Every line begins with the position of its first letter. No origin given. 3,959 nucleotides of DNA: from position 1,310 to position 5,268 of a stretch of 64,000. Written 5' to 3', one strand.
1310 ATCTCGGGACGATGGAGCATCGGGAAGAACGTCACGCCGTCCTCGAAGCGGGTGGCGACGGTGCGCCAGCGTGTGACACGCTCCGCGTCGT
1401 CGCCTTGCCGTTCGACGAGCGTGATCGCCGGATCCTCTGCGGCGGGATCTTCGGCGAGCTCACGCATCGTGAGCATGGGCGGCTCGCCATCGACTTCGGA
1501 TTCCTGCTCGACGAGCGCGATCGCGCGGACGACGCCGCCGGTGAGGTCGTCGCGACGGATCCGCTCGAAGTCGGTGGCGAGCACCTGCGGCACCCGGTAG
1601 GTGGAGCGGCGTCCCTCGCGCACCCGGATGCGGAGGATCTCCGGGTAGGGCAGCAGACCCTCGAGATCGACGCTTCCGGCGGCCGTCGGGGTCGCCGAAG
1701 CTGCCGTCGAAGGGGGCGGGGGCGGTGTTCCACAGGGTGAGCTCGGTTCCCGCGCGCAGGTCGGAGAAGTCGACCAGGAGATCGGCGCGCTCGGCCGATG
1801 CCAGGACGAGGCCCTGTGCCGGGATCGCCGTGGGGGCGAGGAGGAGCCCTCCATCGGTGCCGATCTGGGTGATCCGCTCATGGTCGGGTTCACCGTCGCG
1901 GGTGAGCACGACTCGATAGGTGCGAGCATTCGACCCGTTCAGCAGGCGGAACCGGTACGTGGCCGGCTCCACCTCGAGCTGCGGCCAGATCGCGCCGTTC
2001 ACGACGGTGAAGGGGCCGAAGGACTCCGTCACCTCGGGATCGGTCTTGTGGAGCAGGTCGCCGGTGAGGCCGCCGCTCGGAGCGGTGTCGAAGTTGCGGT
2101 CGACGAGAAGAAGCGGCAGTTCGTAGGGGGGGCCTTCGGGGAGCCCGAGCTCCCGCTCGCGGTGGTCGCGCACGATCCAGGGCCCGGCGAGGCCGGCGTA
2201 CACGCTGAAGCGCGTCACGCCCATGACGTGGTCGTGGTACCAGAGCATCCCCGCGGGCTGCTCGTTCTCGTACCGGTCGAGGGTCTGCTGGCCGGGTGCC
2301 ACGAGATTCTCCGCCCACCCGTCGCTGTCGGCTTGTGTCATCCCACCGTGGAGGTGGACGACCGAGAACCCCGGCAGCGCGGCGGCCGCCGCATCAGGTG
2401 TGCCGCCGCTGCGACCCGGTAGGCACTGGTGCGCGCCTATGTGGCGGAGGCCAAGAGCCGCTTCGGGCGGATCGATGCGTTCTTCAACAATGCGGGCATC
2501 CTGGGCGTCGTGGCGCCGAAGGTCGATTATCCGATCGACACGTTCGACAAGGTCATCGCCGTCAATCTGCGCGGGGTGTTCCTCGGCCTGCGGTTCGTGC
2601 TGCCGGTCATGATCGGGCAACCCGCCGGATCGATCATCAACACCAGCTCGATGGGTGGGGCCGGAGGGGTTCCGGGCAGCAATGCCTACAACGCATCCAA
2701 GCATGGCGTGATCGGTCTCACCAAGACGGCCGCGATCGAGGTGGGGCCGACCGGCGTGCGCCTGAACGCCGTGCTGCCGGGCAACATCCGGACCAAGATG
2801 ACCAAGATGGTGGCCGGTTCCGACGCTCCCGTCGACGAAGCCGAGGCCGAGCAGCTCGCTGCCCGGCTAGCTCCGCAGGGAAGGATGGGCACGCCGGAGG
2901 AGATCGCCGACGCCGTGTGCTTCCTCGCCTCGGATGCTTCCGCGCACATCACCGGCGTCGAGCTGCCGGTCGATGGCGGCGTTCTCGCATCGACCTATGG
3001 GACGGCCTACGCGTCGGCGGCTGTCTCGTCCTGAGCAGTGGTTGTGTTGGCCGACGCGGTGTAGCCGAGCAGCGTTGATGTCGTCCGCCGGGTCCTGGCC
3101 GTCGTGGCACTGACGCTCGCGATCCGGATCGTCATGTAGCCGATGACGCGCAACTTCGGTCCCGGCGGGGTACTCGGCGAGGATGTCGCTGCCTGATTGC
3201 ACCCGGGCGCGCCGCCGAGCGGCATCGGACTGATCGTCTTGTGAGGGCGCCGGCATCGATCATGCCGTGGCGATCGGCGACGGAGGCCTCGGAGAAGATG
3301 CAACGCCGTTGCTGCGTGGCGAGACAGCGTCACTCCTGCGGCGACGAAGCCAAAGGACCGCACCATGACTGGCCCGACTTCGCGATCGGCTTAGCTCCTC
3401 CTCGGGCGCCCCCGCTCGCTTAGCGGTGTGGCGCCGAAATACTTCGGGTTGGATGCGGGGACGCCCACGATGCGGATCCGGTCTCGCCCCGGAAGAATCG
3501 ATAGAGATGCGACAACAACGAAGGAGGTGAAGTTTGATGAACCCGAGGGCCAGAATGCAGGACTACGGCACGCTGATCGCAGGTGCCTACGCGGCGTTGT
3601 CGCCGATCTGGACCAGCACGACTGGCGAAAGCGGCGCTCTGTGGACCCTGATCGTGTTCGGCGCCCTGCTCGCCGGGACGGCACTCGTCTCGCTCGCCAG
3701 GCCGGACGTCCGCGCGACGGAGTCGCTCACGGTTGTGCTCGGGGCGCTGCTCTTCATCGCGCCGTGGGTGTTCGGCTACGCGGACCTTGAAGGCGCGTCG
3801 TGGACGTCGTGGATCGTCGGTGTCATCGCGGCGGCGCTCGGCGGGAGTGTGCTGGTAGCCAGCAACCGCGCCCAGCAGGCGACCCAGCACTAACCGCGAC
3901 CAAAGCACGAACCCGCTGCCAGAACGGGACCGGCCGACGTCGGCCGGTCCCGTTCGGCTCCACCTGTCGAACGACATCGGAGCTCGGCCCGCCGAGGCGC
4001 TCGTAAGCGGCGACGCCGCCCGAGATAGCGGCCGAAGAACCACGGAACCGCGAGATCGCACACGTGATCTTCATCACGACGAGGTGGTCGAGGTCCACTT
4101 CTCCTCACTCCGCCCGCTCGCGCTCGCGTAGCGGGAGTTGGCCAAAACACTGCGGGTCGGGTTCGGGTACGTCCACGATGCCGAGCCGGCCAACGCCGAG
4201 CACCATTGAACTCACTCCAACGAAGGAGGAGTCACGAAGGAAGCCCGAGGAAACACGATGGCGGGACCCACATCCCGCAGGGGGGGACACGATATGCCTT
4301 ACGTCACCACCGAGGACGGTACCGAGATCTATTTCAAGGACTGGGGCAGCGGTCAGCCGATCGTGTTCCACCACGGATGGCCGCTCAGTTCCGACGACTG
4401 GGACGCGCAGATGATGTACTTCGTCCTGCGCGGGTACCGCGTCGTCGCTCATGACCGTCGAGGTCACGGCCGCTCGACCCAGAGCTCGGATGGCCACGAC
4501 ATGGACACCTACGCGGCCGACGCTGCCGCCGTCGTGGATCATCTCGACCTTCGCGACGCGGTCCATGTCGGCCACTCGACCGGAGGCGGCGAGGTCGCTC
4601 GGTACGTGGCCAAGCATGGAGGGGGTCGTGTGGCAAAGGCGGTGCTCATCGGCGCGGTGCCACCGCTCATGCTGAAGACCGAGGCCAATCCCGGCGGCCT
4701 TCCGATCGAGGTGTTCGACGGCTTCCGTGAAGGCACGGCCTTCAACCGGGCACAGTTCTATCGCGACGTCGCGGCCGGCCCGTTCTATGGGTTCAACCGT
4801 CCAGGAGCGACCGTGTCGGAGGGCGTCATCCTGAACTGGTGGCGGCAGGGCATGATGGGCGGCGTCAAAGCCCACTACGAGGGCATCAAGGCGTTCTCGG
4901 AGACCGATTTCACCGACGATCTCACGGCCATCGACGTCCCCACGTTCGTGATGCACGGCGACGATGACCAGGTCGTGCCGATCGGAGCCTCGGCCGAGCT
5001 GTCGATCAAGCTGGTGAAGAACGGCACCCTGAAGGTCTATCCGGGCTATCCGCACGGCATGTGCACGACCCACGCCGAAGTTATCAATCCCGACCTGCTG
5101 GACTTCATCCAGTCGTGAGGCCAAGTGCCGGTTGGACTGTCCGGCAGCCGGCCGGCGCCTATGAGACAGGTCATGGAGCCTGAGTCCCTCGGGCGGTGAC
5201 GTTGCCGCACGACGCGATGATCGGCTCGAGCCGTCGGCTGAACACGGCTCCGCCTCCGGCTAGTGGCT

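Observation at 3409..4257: Two paralogous ~130-150-nt upstream elements in tandem, in front of unrelated genes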

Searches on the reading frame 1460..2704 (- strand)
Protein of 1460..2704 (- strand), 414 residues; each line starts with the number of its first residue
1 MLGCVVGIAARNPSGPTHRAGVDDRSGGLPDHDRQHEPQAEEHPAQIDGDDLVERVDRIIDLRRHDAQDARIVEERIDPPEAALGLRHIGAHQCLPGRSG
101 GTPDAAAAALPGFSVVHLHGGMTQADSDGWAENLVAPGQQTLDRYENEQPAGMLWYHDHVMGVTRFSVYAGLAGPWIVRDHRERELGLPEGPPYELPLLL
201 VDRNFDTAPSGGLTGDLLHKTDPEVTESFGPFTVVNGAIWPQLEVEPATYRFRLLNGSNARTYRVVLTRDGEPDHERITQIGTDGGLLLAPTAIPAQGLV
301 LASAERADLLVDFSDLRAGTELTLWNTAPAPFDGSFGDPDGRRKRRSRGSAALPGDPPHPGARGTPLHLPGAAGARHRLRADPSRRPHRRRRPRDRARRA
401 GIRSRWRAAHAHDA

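Call 10: search_protein_families(library=pfam, proteins=[window:1460-2704:-])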
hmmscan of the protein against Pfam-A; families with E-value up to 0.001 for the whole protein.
window:1460-2704:- (414 aa): 1 family
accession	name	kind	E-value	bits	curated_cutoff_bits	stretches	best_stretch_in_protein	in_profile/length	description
PF07732.21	Cu-oxidase_3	-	7.9e-09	36.1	21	1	115-181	50-117/119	Multicopper oxidase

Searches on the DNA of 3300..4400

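Call 7: search_rna_families(source=window, start=3300, end=4400, threshold=evalue, max_evalue=10)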
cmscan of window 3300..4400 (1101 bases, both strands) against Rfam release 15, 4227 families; matches with E-value up to 10: 5.
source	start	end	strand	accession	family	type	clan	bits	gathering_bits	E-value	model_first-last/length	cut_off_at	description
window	3918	3958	-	RF01672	P2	Gene; sRNA;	-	21.2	80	0.6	47-92/138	no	Psudomonas sRNA P2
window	3924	3953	+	RF01672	P2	Gene; sRNA;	-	19.9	80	1.2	53-83/138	no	Psudomonas sRNA P2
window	3915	3963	-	RF03771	mir-341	Gene; miRNA;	-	19.4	90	0.42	1-96/96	no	mir-341 microRNA precursor family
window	3920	4036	-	RF02868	ncS037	Gene; sRNA;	-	18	112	2.6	1-152/152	no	Burkholderia sRNA 37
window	3875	3888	-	RF03131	L25-Gammaproteobacteria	Cis-reg; leader;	-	16.6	34.1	2.2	7-20/26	no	L25-Gammaproteobacteria ribosomal protein leader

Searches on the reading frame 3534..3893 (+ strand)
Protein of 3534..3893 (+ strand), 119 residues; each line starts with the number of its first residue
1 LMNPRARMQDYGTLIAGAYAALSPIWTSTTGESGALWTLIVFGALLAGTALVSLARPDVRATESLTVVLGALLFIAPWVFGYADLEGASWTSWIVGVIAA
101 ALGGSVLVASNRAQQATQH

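Call 10: search_protein_families(library=pfam, proteins=[window:3534-3893:+])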
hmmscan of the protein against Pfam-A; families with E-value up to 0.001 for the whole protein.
window:3534-3893:+ (119 aa): 1 family
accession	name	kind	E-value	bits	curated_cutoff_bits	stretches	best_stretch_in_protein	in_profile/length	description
PF03779.20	SPW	-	1.9e-19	70.3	31.5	1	9-103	2-92/93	SPW repeat domain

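Call 13: find_encoding_contigs(protein=window:3537-3893:+, flank=10000, max_places=8)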
Protein window:3537-3893:+ (118 aa): 17 contigs read that carry it; 8 places shown.
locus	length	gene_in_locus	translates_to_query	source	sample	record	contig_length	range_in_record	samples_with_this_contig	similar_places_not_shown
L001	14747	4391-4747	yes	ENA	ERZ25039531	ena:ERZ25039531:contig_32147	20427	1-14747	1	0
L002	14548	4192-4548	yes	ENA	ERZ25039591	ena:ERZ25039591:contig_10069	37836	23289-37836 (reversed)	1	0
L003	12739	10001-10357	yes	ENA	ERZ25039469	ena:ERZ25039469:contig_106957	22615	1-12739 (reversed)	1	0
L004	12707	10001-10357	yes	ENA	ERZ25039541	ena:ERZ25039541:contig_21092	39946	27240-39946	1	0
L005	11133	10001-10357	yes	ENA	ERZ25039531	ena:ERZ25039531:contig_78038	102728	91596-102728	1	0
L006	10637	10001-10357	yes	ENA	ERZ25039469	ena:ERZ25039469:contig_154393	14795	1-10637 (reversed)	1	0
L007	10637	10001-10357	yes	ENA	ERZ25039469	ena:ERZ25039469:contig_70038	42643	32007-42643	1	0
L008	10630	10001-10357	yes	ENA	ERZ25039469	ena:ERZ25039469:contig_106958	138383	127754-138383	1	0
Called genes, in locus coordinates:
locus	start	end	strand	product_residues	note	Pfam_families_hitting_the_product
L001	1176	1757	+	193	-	-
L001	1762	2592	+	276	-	PF00135:COesterase, PF20434:BD-FAE, PF00561:Abhydrolase_1 (faint), PF07859:Abhydrolase_3, PF00326:Peptidase_S9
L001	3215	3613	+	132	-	PF00106:adh_short, PF13561:adh_short_C2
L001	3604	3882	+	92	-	PF13561:adh_short_C2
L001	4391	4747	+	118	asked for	PF03779:SPW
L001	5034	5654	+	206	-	-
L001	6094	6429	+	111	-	PF19827:DUF6308 (weak)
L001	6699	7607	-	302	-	PF14622:Ribonucleas_3_3, PF00636:Ribonuclease_3, PF00035:dsrm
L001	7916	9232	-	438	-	PF06738:ThrE, PF12821:ThrE_2 (weak)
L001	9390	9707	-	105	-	-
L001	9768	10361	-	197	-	-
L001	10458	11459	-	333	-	-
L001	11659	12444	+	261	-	PF13424:TPR_12 (faint), PF00196:GerE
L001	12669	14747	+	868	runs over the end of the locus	PF22666:Glyco_hydro_2_N2, PF00703:Glyco_hydro_2, PF17786:Mannosidase_ig, PF17753:Ig_mannosidase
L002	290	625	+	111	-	PF12697:Abhydrolase_6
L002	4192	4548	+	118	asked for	PF03779:SPW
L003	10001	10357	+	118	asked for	PF03779:SPW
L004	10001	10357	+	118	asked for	PF03779:SPW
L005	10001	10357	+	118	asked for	PF03779:SPW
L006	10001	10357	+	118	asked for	PF03779:SPW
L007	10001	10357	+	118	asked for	PF03779:SPW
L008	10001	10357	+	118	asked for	PF03779:SPW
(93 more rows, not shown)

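Call 49: search_protein_families(library=ncbifam, max_evalue=0.01, proteins=[window:3537-3893:+])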
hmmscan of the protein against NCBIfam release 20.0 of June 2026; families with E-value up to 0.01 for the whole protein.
window:3537-3893:+ (118 aa): 1 family
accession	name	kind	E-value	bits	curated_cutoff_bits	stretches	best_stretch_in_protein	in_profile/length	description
NF047321.1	SCO7613_CTERM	domain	0.005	16.5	45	1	34-112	21-99/188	SCO7613 C-terminal domain-containing membrane protein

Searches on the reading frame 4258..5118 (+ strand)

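Call 10: search_protein_families(library=pfam, proteins=[window:4258-5118:+])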
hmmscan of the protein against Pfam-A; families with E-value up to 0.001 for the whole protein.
window:4258-5118:+ (286 aa): 7 families
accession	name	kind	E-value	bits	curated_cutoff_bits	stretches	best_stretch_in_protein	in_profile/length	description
PF00561.26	Abhydrolase_1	-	5.7e-34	118.3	25.8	1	34-269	2-241/245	alpha/beta hydrolase fold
PF12146.15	Hydrolase_4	-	4.6e-22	78.9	27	2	35-134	7-110/239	Serine aminopeptidase, S33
PF12697.13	Abhydrolase_6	-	4e-18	67.3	26.3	1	35-266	1-204/217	Alpha/beta hydrolase family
PF00326.27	Peptidase_S9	-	4.2e-06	26.8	22.6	1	194-272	111-193/213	Prolyl oligopeptidase family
PF02230.22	Abhydrolase_2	-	0.00062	20.1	23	1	216-274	144-207/217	Phospholipase/Carboxylesterase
PF02129.25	Peptidase_S15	-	0.00069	19.8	23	0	45-94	36-85/262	X-Pro dipeptidyl-peptidase (S15 family)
PF20434.5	BD-FAE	-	0.00095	19.2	26.8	0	223-252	186-215/215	BD-FAE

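Call 49: search_protein_families(library=ncbifam, max_evalue=0.01, proteins=[window:4294-5118:+])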
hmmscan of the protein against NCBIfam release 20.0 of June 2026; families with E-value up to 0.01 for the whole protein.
window:4294-5118:+ (274 aa): 32 families (the best 25 are shown)
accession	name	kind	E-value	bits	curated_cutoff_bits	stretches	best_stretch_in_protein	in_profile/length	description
TIGR02427.1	protocat_pcaD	equivalog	3.1e-22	79.2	255.85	2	36-120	29-111/251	3-oxoadipate enol-lactonase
NF050089.1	i_nPHAscl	equivalog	2.5e-20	72.7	300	2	7-121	4-117/288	intracellular short-chain-length polyhydroxyalkanoate depolymerase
NF051488.1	bifunc_PcaDC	exception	4.3e-19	68.9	390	1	33-273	25-251/375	bifunctional 3-oxoadipate enol-lactonase/4-carboxymuconolactone decarboxylase PcaDC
TIGR03611.1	RutD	equivalog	2.3e-18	66.5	238.5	2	20-121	13-113/258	pyrimidine utilization protein D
NF011457.0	PRK14875.1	equivalog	1.6e-17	63.6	307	1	10-120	120-230/372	acetoin dehydrogenase dihydrolipoyllysine-residue acetyltransferase subunit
NF051487.1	bifunc_PcaCD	exception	9.7e-17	61.1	430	2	20-106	172-256/413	bifunctional 4-carboxymuconolactone decarboxylase/3-oxoadipate enol-lactonase PcaCD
TIGR01738.1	bioH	equivalog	1.1e-15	58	206.95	1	20-271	3-244/245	pimeloyl-ACP methyl ester esterase BioH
TIGR03056.1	bchO_mg_che_rel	equivalog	3.8e-14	52.4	172.55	2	14-106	20-114/278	alpha/beta fold hydrolase BchO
NF002938.0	PRK03592.1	equivalog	5.2e-12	45.7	241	1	8-119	18-127/298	haloalkane dehalogenase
NF045632.1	hydroxlase_HsaD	equivalog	7.8e-12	44.7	400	1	19-121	33-137/290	4,5:9,10-diseco-3-hydroxy-5,9,17-trioxoandrosta-1(10),2-diene-4-oate hydrolase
TIGR01250.1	pro_imino_pep_2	subfamily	1.8e-11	44.2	167.65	2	6-110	8-119/288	proline iminopeptidase-family hydrolase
NF004514.1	PRK05855.1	equivalog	1.6e-10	40.2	455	1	4-106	4-110/578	SDR family oxidoreductase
NF045948.1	ProImpepThrmp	equivalog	1.7e-10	40.9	500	2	8-106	10-114/291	proline iminopeptidase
TIGR03343.1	biphenyl_bphD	equivalog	2e-10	40.3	462.15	2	11-121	21-134/282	2-hydroxy-6-oxo-6-phenylhexa-2,4-dienoate hydrolase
TIGR03695.1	menH_SHCHC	equivalog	2.8e-10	40.1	208.55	1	21-126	3-109/252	2-succinyl-6-hydroxy-2,4-cyclohexadiene-1-carboxylate synthase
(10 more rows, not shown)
